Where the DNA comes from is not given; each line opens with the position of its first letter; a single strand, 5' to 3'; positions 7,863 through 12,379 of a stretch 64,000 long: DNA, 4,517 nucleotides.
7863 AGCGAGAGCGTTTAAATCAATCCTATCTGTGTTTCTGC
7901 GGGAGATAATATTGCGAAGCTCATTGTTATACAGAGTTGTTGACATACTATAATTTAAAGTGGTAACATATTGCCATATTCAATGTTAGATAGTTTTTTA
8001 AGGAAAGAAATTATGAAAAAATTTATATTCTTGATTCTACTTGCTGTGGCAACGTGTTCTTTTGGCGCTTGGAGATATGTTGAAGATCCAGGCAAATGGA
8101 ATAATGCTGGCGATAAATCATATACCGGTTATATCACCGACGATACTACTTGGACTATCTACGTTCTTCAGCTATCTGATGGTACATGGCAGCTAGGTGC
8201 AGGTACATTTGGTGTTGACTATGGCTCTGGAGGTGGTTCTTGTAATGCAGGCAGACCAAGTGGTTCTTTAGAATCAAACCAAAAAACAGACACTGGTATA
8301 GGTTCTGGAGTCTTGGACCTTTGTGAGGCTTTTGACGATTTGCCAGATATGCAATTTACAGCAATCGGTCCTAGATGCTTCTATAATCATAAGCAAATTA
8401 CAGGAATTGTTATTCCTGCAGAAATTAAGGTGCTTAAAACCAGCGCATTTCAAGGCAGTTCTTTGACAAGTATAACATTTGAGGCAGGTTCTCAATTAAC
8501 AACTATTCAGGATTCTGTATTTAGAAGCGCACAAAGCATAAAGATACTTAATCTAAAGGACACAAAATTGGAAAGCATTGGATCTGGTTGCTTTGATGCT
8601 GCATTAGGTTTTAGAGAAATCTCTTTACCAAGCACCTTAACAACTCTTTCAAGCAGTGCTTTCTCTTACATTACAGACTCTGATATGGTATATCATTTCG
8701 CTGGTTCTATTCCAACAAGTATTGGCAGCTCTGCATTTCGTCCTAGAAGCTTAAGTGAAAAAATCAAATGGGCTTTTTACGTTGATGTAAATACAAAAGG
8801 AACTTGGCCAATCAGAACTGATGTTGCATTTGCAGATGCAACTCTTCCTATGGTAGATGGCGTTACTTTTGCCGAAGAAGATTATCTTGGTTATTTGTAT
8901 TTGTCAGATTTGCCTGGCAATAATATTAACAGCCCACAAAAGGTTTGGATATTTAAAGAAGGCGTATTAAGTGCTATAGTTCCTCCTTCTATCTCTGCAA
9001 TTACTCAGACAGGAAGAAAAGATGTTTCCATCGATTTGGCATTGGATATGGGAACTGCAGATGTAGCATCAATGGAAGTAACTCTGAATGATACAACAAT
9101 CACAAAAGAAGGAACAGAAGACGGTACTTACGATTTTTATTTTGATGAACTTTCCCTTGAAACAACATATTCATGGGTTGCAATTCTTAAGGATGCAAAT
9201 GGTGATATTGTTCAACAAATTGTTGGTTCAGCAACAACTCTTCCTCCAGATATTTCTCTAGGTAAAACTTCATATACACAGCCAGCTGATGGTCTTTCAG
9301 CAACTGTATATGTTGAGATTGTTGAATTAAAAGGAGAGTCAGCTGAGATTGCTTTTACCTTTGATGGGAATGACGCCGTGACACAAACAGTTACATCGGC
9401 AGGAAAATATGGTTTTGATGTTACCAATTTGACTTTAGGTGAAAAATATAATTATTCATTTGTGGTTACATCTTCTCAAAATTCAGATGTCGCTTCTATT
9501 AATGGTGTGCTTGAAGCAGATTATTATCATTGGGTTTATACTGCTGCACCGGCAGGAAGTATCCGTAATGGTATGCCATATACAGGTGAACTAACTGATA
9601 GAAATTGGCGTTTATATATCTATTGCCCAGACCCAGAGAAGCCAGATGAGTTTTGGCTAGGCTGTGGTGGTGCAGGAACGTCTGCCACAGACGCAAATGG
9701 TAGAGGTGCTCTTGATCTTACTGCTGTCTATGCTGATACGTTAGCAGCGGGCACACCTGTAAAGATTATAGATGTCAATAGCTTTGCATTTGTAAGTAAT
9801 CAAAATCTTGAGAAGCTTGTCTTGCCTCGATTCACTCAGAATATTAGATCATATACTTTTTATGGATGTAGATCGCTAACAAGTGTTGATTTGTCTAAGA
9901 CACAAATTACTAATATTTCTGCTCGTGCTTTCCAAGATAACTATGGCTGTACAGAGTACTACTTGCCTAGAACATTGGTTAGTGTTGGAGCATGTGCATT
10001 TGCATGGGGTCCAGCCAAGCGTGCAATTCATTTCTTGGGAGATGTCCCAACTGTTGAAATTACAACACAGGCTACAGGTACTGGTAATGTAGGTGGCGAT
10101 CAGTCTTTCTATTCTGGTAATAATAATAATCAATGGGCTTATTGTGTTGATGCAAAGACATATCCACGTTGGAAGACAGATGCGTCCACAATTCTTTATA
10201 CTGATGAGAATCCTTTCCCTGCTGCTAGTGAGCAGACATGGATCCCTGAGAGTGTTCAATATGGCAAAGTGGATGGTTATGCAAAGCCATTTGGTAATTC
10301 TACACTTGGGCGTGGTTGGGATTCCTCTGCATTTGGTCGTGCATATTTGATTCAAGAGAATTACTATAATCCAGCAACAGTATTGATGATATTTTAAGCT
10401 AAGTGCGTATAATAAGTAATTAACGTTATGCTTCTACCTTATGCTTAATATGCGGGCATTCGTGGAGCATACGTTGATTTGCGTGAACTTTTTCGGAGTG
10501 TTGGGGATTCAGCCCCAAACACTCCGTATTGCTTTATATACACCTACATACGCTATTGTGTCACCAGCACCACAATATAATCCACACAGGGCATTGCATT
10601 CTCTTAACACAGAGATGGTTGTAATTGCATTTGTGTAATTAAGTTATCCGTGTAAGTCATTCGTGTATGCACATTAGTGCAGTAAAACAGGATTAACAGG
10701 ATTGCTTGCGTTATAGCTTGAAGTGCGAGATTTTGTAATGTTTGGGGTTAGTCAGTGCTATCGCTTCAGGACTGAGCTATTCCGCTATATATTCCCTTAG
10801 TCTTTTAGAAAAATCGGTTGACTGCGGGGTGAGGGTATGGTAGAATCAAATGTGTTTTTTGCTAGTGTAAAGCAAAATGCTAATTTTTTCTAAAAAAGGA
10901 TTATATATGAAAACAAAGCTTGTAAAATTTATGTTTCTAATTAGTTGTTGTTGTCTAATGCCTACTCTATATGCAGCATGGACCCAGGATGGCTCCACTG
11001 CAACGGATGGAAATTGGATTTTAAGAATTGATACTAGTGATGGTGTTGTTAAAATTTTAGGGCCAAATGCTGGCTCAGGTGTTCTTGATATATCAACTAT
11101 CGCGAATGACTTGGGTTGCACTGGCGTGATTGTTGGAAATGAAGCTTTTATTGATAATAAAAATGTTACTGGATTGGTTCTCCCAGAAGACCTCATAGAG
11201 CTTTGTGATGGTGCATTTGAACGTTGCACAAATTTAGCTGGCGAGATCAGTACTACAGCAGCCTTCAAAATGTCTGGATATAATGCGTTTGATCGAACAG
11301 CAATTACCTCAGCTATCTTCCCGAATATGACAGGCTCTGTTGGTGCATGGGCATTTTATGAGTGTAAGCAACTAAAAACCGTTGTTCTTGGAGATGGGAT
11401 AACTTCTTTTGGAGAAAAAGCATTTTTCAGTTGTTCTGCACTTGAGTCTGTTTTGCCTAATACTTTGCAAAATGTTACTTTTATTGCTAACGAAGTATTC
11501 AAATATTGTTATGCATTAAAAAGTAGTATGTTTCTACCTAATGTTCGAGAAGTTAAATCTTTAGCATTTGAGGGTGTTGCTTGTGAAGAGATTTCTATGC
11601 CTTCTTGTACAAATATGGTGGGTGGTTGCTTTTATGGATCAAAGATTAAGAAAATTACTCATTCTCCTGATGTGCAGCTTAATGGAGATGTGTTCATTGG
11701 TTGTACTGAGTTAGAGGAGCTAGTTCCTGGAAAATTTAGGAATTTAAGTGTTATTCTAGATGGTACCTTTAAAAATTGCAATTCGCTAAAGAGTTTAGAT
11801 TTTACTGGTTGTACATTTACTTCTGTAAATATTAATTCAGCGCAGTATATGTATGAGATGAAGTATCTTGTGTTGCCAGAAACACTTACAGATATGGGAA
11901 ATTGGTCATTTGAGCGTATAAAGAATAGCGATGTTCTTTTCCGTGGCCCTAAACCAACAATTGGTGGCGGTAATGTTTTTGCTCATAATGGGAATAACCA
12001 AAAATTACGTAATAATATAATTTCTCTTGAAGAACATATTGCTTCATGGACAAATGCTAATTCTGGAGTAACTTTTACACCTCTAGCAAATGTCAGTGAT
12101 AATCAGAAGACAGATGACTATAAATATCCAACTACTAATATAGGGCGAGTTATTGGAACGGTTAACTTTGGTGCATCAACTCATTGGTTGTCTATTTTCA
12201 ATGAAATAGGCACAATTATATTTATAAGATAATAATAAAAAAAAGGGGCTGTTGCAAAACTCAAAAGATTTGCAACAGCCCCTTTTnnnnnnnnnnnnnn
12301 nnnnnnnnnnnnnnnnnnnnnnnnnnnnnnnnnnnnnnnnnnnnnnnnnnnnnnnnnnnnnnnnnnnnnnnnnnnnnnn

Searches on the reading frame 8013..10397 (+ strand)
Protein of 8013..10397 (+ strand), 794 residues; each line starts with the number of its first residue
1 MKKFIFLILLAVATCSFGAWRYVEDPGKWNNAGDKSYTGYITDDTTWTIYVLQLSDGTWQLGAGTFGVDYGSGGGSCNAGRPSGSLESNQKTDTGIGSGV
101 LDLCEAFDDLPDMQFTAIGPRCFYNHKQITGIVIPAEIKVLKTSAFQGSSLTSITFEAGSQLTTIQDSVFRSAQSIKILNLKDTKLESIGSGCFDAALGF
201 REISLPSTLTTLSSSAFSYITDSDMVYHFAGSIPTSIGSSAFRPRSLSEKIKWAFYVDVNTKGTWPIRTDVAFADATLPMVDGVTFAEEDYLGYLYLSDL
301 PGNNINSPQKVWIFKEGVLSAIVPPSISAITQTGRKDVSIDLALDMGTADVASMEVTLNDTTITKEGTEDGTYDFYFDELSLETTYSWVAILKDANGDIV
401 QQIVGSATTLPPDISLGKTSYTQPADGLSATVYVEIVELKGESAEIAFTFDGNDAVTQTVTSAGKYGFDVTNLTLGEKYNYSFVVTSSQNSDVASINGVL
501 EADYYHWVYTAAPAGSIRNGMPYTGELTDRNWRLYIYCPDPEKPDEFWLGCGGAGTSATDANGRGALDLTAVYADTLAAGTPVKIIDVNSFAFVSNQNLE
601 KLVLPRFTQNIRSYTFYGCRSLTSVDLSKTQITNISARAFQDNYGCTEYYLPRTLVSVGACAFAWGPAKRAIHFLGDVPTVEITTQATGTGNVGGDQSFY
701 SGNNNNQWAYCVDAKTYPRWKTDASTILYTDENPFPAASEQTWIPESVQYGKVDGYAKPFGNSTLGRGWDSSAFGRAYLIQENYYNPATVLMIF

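Call 27: search_protein_families(library=pfam, proteins=[window:8013-10394:+], max_evalue=0.01)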
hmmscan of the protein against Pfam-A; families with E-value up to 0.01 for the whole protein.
window:8013-10394:+ (794 aa): 3 families
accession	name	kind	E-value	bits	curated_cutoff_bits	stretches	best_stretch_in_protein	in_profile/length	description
PF13306.12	LRR_5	-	8.9e-34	116.6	27.7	2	116-243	1-121/127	BspA type Leucine rich repeat region (6 copies)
PF13855.12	LRR_8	-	2.3e-11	43.7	27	2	607-642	12-47/61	Leucine rich repeat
PF12799.13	LRR_4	-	0.0068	17.1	27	0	597-636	1-40/44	Leucine Rich repeats (2 copies)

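Call 68: find_encoding_contigs(protein=window:8013-10397:+, flank=10000, max_places=6)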
Protein window:8013-10397:+ (794 aa): no gene with exactly this product is on record in the collection.

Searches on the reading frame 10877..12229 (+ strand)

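Call 27: search_protein_families(library=pfam, proteins=[window:10877-12229:+], max_evalue=0.01)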
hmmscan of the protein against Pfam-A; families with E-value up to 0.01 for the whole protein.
window:10877-12229:+ (451 aa): 2 families
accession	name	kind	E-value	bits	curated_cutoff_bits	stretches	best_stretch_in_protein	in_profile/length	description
PF13306.12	LRR_5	-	2.6e-42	144.2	27.7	4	86-214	3-126/127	BspA type Leucine rich repeat region (6 copies)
PF13855.12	LRR_8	-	4.8e-05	23.5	27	0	289-333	12-56/61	Leucine rich repeat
